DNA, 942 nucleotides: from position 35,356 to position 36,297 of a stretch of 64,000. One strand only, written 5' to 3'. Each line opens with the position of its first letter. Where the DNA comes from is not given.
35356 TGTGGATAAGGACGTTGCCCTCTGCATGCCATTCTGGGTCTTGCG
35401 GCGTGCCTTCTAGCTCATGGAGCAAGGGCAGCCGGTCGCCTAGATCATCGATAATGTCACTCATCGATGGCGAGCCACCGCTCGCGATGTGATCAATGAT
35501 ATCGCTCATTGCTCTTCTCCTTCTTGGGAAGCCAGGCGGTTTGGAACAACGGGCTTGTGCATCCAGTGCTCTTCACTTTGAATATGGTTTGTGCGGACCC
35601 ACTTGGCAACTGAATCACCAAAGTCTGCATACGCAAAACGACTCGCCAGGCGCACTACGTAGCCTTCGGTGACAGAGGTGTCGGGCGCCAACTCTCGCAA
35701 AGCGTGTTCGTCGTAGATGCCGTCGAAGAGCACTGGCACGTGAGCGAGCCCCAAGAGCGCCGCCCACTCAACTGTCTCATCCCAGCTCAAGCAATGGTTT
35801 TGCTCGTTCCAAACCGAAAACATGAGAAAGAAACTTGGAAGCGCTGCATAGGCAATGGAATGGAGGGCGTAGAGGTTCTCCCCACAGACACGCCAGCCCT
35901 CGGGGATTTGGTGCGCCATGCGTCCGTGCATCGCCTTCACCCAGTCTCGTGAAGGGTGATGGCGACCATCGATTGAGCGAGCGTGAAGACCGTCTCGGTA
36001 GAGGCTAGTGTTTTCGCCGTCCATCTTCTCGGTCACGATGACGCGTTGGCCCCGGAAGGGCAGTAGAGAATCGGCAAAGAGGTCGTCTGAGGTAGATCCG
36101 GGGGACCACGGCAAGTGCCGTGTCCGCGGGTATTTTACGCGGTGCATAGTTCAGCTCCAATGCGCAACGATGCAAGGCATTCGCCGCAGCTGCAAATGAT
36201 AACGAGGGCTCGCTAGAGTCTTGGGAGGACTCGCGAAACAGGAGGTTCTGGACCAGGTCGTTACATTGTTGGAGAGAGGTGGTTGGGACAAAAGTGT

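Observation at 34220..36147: Two-gene RNA healing-and-sealing cassette: ATP-dependent RNA ligase plus HD-phosphoesterase/polynucleotide-kinase fusion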

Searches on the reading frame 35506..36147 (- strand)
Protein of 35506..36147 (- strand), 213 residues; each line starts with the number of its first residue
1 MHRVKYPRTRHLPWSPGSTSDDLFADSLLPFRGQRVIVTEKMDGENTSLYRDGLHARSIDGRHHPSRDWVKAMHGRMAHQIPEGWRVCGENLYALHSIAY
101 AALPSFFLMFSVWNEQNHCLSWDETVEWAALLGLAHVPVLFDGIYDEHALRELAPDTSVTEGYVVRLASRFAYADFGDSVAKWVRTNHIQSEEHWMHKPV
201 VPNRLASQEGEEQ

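Call 3: search_protein_families(library=pfam, proteins=[window:35506-36147:-], max_evalue=0.01)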
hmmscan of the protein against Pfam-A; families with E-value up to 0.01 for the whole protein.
window:35506-36147:- (213 aa): 1 family
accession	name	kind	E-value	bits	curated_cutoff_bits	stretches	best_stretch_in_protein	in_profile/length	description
PF09414.15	RNA_ligase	-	1.9e-33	116.4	27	1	35-184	2-171/171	RNA ligase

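Call 4: search_protein_families(library=ncbifam, proteins=[window:35506-36147:-], max_evalue=0.01)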
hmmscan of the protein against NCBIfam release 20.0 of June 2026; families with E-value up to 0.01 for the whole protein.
window:35506-36147:- (213 aa): 0 families

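Call 5: search_solved_structures(query=window:35506-36147:-, max_evalue=1, show_alignments=3)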
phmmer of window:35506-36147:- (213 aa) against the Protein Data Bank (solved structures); distinct sequences matched with E-value up to 1: 8.
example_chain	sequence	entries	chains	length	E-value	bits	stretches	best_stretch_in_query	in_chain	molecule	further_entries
6ft5_A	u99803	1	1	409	0.00015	24.7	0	142-199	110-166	alphaRep A3_A3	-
3ltm_A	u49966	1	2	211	0.14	15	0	142-199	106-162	Alpha-Rep4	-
3ltj_A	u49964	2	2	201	0.16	14.8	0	142-199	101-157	AlphaRep-4 | bA3-2: binder of A3 protein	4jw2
6d4f_A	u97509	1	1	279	0.38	13.6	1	27-90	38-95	Receptor-type tyrosine-protein phosphatase epsilon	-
6fsq_A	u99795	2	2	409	0.38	13.6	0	142-199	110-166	alphaRep A3_bGFPD | A3_bGFPD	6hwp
6d3f_A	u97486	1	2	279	0.41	13.5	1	27-90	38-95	Receptor-type tyrosine-protein phosphatase epsilon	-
7ane_ag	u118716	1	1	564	0.46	13.3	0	132-191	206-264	mS55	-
2jjd_A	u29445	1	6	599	0.51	13.2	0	27-90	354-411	RECEPTOR-TYPE TYROSINE-PROTEIN PHOSPHATASE EPSILON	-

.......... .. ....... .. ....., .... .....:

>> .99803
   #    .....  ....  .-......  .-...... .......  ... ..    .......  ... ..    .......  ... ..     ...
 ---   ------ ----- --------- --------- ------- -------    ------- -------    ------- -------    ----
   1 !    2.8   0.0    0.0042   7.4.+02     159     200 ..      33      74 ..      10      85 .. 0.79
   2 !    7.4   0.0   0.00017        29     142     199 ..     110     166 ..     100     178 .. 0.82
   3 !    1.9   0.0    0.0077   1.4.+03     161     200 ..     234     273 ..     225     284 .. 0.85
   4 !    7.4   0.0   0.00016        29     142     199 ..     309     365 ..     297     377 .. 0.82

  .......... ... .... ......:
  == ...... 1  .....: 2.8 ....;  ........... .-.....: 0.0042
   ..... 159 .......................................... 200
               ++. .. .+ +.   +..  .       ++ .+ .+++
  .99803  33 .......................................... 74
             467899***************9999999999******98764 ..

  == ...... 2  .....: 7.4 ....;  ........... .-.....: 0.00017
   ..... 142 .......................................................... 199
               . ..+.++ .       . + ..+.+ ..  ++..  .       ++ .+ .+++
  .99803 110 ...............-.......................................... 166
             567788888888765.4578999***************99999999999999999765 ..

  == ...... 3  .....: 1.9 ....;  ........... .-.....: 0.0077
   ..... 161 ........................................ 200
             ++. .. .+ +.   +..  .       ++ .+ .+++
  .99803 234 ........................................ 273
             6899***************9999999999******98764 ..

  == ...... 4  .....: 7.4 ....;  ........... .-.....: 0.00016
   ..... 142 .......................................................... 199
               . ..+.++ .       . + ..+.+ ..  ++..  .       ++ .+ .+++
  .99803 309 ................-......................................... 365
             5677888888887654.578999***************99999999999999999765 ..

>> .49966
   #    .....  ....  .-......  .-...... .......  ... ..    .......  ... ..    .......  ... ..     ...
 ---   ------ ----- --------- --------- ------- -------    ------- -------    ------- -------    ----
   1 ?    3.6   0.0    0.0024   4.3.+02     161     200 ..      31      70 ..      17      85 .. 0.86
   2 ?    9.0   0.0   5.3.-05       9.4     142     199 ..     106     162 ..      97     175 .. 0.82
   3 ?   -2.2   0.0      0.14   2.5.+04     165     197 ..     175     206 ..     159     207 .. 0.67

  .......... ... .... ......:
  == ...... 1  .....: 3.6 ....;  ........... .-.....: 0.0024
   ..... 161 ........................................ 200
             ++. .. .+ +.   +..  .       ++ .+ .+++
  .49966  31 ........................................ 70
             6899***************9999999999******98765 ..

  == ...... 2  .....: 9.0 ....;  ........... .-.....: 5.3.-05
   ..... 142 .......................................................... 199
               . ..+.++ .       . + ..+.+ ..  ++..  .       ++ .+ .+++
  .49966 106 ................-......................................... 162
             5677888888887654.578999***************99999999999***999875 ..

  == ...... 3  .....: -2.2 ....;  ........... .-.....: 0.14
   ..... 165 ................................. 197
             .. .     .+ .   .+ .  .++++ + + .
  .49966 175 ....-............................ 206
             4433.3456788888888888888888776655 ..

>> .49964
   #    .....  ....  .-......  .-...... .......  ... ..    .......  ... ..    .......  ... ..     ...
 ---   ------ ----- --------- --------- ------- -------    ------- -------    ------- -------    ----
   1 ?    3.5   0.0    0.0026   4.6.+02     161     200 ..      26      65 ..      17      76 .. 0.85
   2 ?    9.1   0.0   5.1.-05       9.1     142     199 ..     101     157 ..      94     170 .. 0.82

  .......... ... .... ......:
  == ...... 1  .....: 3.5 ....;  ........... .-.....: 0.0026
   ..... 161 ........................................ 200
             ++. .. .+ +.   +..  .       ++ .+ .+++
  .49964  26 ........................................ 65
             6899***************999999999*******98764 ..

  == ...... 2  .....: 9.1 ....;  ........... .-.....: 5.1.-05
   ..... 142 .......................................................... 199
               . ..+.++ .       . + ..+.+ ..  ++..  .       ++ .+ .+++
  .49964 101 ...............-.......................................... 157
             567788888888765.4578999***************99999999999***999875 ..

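Call 8: search_protein_families(library=padloc, proteins=[window:35506-36147:-], max_evalue=0.01)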
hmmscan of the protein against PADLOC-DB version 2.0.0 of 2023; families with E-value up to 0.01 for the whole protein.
window:35506-36147:- (213 aa): 0 families

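Call 9: search_protein_families(library=phrogs, proteins=[window:35506-36147:-], max_evalue=0.01)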
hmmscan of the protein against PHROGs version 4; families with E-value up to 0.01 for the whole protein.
window:35506-36147:- (213 aa): 3 families
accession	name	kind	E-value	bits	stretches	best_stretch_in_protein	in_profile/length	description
phrog_34045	-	unknown function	7.7e-78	262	1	2-205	5-210/219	-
phrog_24030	-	DNA, RNA and nucleotide metabolism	3.1e-75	254.6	1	2-205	132-340/342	RNA ligase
phrog_548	-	DNA, RNA and nucleotide metabolism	0.0048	17.1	0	31-163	28-184/341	RNA ligase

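Call 16: find_homologous_proteins(query=window:35506-36147:-, max_evalue=0.00001)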
Query window:35506-36147:- (213 aa): 7817 proteins with E <= 0.00001 among 8000 candidates; the best 120 are listed.
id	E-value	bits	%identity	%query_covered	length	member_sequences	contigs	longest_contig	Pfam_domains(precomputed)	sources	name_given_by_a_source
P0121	9.8e-146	501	100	100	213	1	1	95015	PF09414.16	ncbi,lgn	-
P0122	5.5e-123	427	83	100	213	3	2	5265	PF09414.16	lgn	-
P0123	1.4e-121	422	83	99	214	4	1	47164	PF09414.16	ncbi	-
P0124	4.3e-119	414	80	100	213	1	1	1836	PF09414.16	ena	-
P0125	2.8e-115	402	77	100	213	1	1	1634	PF09414.16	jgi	-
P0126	4.7e-114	398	83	95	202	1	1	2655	PF09414.16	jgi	jgi:hypothetical protein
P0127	2.7e-113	395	77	98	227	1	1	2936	PF09414.16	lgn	-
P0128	5.4e-113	394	77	99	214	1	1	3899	PF09414.16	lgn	-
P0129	6.3e-113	394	76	99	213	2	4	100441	PF09414.16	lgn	-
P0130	3.9e-112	391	77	100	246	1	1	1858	PF09414.16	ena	-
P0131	2.6e-111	389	73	100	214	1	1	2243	PF09414.16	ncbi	-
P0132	4.0e-110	385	73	100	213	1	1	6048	PF09414.16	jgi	jgi:hypothetical protein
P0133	3.5e-106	372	71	100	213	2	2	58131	PF09414.16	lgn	-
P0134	1.5e-104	367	71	100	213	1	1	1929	PF09414.16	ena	-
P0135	2.9e-101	356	73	97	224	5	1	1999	PF09414.16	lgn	-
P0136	1.4e-100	354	70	100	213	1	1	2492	PF09414.16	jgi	jgi:hypothetical protein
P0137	1.9e-100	353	68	99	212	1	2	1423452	PF09414.16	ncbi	ncbi:MAG: RNA ligase family protein [Nannocystales bacterium]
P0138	1.4e-99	350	69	98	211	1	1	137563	PF09414.16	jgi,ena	-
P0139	1.8e-99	350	72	97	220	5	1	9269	PF09414.16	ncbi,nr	ncbi:MAG: RNA ligase family protein [Myxococcales bacterium]|nr:RNA ligase family protein [Myxococca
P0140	5.3e-99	348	69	96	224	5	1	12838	PF09414.16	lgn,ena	-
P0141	1.3e-98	347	71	95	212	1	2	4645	PF09414.16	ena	-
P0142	1.8e-98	347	72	97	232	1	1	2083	PF09414.16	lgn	-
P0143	4.7e-98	345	70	97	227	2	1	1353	PF09414.16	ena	-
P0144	7.9e-98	345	68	98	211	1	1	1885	PF09414.16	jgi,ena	-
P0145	1.1e-97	344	68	98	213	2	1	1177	PF09414.16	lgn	-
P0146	1.6e-97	344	69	97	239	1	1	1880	PF09414.16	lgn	-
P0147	2.1e-97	343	65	100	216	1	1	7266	PF09414.16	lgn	-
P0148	2.2e-97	343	68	96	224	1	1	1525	PF09414.16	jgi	jgi:hypothetical protein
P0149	2.5e-97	343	70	96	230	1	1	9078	PF09414.16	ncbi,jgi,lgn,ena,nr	ncbi:MAG TPA: RNA ligase family protein [Enhygromyxa sp.]|nr:RNA ligase family protein [Enhygromyxa 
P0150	5.1e-97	342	67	100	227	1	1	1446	PF09414.16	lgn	-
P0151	5.8e-97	342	71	97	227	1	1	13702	PF09414.16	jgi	jgi:hypothetical protein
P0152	1.0e-96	341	69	96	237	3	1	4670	PF09414.16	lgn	-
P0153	1.0e-96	341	68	98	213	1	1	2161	PF09414.16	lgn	-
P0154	1.6e-96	340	66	100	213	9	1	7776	PF09414.16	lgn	-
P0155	1.8e-96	340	69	99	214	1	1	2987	PF09414.16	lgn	-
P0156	4.2e-96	339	68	98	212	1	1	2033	PF09414.16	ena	-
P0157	5.9e-96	338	69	100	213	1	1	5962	PF09414.16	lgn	-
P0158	7.4e-96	338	68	100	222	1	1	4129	PF09414.16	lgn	-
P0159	9.2e-96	338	67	100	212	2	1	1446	PF09414.16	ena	-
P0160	1.1e-95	338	69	97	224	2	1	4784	PF09414.16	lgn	-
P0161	1.7e-95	337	67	97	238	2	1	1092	PF09414.16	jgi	jgi:hypothetical protein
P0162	1.7e-95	337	67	98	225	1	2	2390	PF09414.16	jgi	jgi:hypothetical protein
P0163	1.8e-95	337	67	98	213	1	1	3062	PF09414.16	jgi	jgi:hypothetical protein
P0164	2.1e-95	337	66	98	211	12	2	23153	PF09414.16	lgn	-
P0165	6.5e-95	335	67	100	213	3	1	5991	PF09414.16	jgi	jgi:hypothetical protein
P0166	7.4e-95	335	67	100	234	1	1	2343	PF09414.16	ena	-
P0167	2.0e-94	333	68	98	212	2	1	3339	PF09414.16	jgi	jgi:hypothetical protein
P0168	4.9e-94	332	68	97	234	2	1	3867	PF09414.16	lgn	-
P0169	5.7e-94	332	67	98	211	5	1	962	PF09414.16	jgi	jgi:hypothetical protein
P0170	6.3e-94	332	65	98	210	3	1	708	PF09414.16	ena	-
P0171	6.9e-94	332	67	98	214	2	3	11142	PF09414.16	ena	-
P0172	7.9e-94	331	66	97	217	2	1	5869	PF09414.16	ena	-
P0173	1.2e-93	331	68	96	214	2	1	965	PF09414.16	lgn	-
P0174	1.2e-93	331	66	100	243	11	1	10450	PF09414.16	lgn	-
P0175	2.3e-93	330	67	96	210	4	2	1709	PF09414.16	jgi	jgi:hypothetical protein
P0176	4.7e-93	329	68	97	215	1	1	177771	PF09414.16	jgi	jgi:hypothetical protein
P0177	9.0e-93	328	67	94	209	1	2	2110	PF09414.16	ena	-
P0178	1.2e-92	328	69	96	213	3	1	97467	PF09414.16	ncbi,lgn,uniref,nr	ncbi:hypothetical protein PPSIR1_14930 [Plesiocystis pacifica SIR-1]|uniref:RNA ligase domain-contai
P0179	1.6e-92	327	64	97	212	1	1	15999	PF09414.16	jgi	-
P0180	1.7e-92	327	66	97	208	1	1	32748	PF09414.16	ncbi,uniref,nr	ncbi:RNA ligase [Enhygromyxa salina]|uniref:RNA ligase n=1 Tax=Enhygromyxa salina TaxID=215803 RepID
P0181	1.7e-92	327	65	100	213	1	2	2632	PF09414.16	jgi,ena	-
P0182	2.2e-92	327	67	96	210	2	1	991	PF09414.16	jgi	jgi:hypothetical protein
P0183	6.2e-92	325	66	98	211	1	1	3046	PF09414.16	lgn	-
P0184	6.8e-92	325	68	97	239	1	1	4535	PF09414.16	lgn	-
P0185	1.7e-91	324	64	98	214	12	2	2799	PF09414.16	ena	-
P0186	2.7e-91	323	65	97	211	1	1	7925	PF09414.16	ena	-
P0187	6.5e-91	322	65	96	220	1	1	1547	PF09414.16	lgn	-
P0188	9.5e-91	321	63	97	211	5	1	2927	PF09414.16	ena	-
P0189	7.2e-90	319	65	97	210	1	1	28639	PF09414.16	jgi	jgi:hypothetical protein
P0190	1.0e-89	318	63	97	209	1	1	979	PF09414.16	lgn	-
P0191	1.1e-89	318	75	83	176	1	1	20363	PF09414.16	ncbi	-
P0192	1.3e-89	318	61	98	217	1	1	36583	PF09414.16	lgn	-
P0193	1.5e-89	317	76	83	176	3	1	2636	PF09414.16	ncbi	-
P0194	2.3e-89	317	65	96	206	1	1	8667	PF09414.16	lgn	-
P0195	2.3e-89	317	66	94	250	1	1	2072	PF09414.16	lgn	-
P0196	3.1e-89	316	63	97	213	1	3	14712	PF09414.16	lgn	-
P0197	3.4e-89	316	62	96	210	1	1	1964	PF09414.16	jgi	jgi:hypothetical protein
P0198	3.7e-89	316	63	97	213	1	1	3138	PF09414.16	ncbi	-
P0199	4.2e-89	316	62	97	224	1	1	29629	PF09414.16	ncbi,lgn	-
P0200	4.3e-89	316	63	96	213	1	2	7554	PF09414.16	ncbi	-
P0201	5.8e-89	316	65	99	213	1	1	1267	PF09414.16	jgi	jgi:hypothetical protein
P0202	6.8e-89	315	63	97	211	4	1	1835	PF09414.16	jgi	jgi:hypothetical protein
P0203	8.7e-89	315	62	98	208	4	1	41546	PF09414.16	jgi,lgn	jgi:hypothetical protein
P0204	1.5e-88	314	63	99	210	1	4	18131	PF09414.16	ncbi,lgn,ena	-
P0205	1.5e-88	314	64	99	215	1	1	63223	PF09414.16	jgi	jgi:hypothetical protein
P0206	1.7e-88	314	64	95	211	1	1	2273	PF09414.16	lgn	-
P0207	1.8e-88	314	63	97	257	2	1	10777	PF09414.16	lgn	-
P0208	1.8e-88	314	63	98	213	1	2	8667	PF09414.16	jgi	jgi:hypothetical protein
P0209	2.4e-88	314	64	96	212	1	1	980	PF09414.16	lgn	-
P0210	2.4e-88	314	61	98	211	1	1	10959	PF09414.16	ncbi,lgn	-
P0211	2.5e-88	313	60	97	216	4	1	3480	PF09414.16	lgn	-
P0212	2.7e-88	313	66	97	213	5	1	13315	PF09414.16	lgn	-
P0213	3.0e-88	313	63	99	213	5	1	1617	PF09414.16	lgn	-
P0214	3.4e-88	313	65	97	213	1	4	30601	PF09414.16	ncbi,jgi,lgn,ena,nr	ncbi:MAG TPA: RNA ligase family protein [Thermoanaerobaculia bacterium]|nr:RNA ligase family protein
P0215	4.0e-88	313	65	99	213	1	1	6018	PF09414.16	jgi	jgi:hypothetical protein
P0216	7.1e-88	312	63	99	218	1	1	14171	PF09414.16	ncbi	ncbi:MAG: RNA ligase family protein [Verrucomicrobiales bacterium]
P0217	8.1e-88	312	65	99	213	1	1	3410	PF09414.16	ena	-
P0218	9.3e-88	312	63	97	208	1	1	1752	PF09414.16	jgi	jgi:hypothetical protein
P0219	1.0e-87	311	63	98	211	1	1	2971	PF09414.16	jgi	-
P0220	1.5e-87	311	60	97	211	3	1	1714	PF09414.16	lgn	-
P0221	2.6e-87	310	65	96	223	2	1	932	PF09414.16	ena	-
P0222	2.9e-87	310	63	99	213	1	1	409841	PF09414.16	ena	-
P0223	3.1e-87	310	62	97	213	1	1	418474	PF09414.16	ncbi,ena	-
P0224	3.3e-87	310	63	97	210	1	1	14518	PF09414.16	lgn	-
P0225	3.6e-87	310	65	95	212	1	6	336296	PF09414.16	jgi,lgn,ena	-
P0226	4.4e-87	309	60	97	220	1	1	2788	PF09414.16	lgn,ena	-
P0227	4.6e-87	309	63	94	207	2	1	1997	PF09414.16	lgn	-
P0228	5.0e-87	309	63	96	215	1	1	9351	PF09414.16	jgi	jgi:hypothetical protein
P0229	5.1e-87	309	63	99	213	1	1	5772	PF09414.16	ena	-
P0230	5.3e-87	309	62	96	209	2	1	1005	PF09414.16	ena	-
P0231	5.9e-87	309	62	97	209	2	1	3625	PF09414.16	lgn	-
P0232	6.3e-87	309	62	100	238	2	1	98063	PF09414.16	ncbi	-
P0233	6.7e-87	309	60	99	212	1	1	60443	PF09414.16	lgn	-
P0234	7.3e-87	309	63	96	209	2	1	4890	PF09414.16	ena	-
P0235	1.1e-86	308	61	97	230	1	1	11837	PF09414.16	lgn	-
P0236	1.1e-86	308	59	99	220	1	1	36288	PF09414.16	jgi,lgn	-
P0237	1.1e-86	308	64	97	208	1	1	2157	PF09414.16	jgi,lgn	-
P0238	1.1e-86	308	65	95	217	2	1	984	PF09414.16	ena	-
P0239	1.3e-86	308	60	97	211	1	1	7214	PF09414.16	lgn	-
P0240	1.4e-86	308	63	97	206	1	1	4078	PF09414.16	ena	-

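Call 25: search_dna_similar(query=window:35506-36147:-, collection=plasmids, mode=protein, max_rows=40)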
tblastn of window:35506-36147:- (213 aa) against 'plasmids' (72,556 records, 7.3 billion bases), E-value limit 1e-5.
Records with a match: 65; places in all: 65; records where one place covers at least 80% of the query: 63.
Best place of each record, by identity: <60% 65.
By first word of the organism name: Deinococcus 18; Pseudomonas 5; Aeromonas 5; Bacillus 4; Vibrio 4; Streptomyces 4; Rhodovulum 3; Embleya 2; Bosea 2; Proteus 2; and 15 more.
By predicted mobility (MOB-suite, as given by PLSDB): non-mobilizable 36; mobilizable 21; conjugative 8.
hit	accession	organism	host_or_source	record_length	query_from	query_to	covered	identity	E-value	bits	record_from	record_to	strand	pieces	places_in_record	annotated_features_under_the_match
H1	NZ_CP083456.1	Deinococcus taeanensis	whole organism,coastal dune soil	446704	3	203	94%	58.7%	2e-68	233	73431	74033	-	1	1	RNA ligase family protein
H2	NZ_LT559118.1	Nonomuraea gerenzanensis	-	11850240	1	207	97%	56.5%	2e-71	242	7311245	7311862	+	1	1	none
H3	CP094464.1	Deinococcus radiodurans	prokaryote,soil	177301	3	209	97%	56.5%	3e-70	238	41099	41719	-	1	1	RNA ligase family protein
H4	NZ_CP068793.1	Deinococcus radiodurans R1 = ATCC 13939 = DSM 20539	cell culture,Orsay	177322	3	209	97%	56.5%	3e-70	238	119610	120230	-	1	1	RNA ligase family protein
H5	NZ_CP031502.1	Deinococcus radiodurans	Single cell,Irradiated ground pork and ...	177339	3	209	97%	56.5%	3e-70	238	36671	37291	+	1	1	RNA ligase family protein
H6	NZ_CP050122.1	Deinococcus radiodurans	whole organism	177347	3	209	97%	56.5%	3e-70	238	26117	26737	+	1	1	RNA ligase family protein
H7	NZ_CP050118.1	Deinococcus radiodurans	whole organism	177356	3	209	97%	56.5%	3e-70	238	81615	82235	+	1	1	RNA ligase family protein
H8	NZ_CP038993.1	Deinococcus radiodurans R1 = ATCC 13939 = DSM 20539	cell culture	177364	3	209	97%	56.5%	3e-70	238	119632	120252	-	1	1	RNA ligase family protein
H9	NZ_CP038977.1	Deinococcus radiodurans R1 = ATCC 13939 = DSM 20539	cell culture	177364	3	209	97%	56.5%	3e-70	238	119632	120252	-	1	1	RNA ligase family protein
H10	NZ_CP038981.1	Deinococcus radiodurans R1 = ATCC 13939 = DSM 20539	cell culture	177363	3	209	97%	56.5%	3e-70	238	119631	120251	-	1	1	RNA ligase family protein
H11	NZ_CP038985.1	Deinococcus radiodurans R1 = ATCC 13939 = DSM 20539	cell culture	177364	3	209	97%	56.5%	3e-70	238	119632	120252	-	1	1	RNA ligase family protein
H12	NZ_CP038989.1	Deinococcus radiodurans R1 = ATCC 13939 = DSM 20539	cell culture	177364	3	209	97%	56.5%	3e-70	238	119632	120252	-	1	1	RNA ligase family protein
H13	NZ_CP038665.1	Deinococcus radiodurans R1 = ATCC 13939 = DSM 20539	cell culture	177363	3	209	97%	56.5%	3e-70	238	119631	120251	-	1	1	RNA ligase family protein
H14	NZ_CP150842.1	Deinococcus radiodurans R1 = ATCC 13939 = DSM 20539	Single cell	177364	3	209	97%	56.5%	3e-70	238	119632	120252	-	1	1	RNA ligase family protein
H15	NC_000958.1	Deinococcus radiodurans R1 = ATCC 13939 = DSM 20539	-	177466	3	209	97%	56.5%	3e-70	238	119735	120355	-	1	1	RNA ligase family protein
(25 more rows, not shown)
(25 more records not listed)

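Call 41: find_related_loci(query=A1, collection=genome_contigs, flank=7000)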
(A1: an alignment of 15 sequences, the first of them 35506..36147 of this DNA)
Query A1 (213 aa) in genome_contigs; peptide patterns used: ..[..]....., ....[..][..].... (x = any residue, [..] = any of these).
600 stretches matched a pattern (row limit reached: there are more); 590 encode a relative of the query (tblastn E <= 1e-3); the best 80 are kept; 80 distinct loci.
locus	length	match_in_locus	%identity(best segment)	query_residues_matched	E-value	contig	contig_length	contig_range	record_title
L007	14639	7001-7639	71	1-213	1e-104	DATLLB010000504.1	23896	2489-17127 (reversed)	MAG TPA_asm: Enhygromyxa sp. isolate SMAG_U13737 k141_534406, whole genome shotgun sequence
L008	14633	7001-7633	68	1-211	3e-102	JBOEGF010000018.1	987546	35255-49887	MAG: Nannocystales bacterium isolate PBSAdel1 PBSA13b_contig_201, whole genome shotgun sequence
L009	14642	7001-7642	66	1-213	1e-98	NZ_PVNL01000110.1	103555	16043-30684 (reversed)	Enhygromyxa salina strain SWB007 ENSA7_contig000110, whole genome shotgun sequence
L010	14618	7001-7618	66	1-206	1e-94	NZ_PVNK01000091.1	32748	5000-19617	Enhygromyxa salina strain SWB005 ENSA5_contig000091, whole genome shotgun sequence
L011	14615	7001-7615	69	2-206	1e-94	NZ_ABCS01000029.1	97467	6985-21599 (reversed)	Plesiocystis pacifica SIR-1 1103186006170, whole genome shotgun sequence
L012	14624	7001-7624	65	1-208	1e-93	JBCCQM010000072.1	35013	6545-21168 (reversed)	MAG: Myxococcota bacterium isolate P01_D01_bin.152 k141_943415_length_35013_cov_16.9652, whole genome shotgun sequence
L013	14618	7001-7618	66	3-208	6e-92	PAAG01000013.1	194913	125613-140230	MAG: Verrucomicrobiales bacterium isolate NAT23 MHASMcontig_870741, whole genome shotgun sequence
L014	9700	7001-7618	68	1-206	1e-91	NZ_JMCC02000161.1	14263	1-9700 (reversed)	Enhygromyxa salina strain DSM 15201 ES-Contig_161, whole genome shotgun sequence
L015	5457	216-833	64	4-209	3e-90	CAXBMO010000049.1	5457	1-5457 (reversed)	MAG TPA_asm: uncultured bacterium isolate ERR2762122_binner12_Refined_132 genome assembly, contig: ERZ3421826.22216, who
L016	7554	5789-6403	63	3-207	5e-90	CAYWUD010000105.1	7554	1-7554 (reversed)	MAG TPA_asm: uncultured Pseudomonadales bacterium isolate SRP324684_co1_35 genome assembly, contig: NODE_2091_length_755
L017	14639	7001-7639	62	1-212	9e-88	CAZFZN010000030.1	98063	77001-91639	MAG TPA_asm: uncultured Akkermansia sp. isolate binchicken_co179_123 genome assembly, contig: NODE_929_length_98063_cov_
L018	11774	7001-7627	57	3-211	6e-88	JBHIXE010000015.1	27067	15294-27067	MAG: Verrucomicrobiales bacterium isolate MAG42 WDNA05_bin.25.permissive_15, whole genome shotgun sequence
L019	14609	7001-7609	63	3-205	7e-87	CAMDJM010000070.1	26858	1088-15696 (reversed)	MAG: Akkermansia muciniphila isolate TE-11nov19-89 genome assembly, contig: TE-11nov19-C2339, whole genome shotgun seque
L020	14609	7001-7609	60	3-205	8e-87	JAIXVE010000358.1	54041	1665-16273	MAG: Verrucomicrobiaceae bacterium isolate D1_MAG_00053 pond_D1_MAG_00053_000000000050, whole genome shotgun sequence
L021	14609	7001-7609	59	4-206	4e-86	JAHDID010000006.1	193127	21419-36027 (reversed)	MAG: Verrucomicrobia bacterium isolate MAG-85 RZ_160, whole genome shotgun sequence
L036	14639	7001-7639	59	3-211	9e-83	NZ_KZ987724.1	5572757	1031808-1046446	Paenibacillus aceti strain L14 Scaffold1, whole genome shotgun sequence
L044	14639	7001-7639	55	1-213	3e-81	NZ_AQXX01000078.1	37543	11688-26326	Hahella ganghwensis DSM 17046 F566DRAFT_scaffold00067.67_C, whole genome shotgun sequence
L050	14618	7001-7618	58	5-206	5e-81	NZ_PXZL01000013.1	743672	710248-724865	Brevibacillus formosus strain NRRL NRS-863 N863_contig_13, whole genome shotgun sequence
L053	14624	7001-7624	57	2-208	7e-81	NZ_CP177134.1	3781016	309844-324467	Leptospira sp. 'Mane' chromosome 1, complete sequence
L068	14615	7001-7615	57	4-207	2e-79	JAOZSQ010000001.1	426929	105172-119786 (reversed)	MAG: Thermoplasmatota archaeon isolate GMC6.metabat2.56_sub GMC6_1_length_426929_cov_16.275622, whole genome shotgun seq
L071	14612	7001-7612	58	3-206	2e-79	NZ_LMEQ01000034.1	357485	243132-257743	Streptomyces sp. Root1310 contig_8, whole genome shotgun sequence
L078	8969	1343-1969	57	4-209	9e-79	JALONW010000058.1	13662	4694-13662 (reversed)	MAG: Anaerolineae bacterium isolate Prado087 scaffold_7709, whole genome shotgun sequence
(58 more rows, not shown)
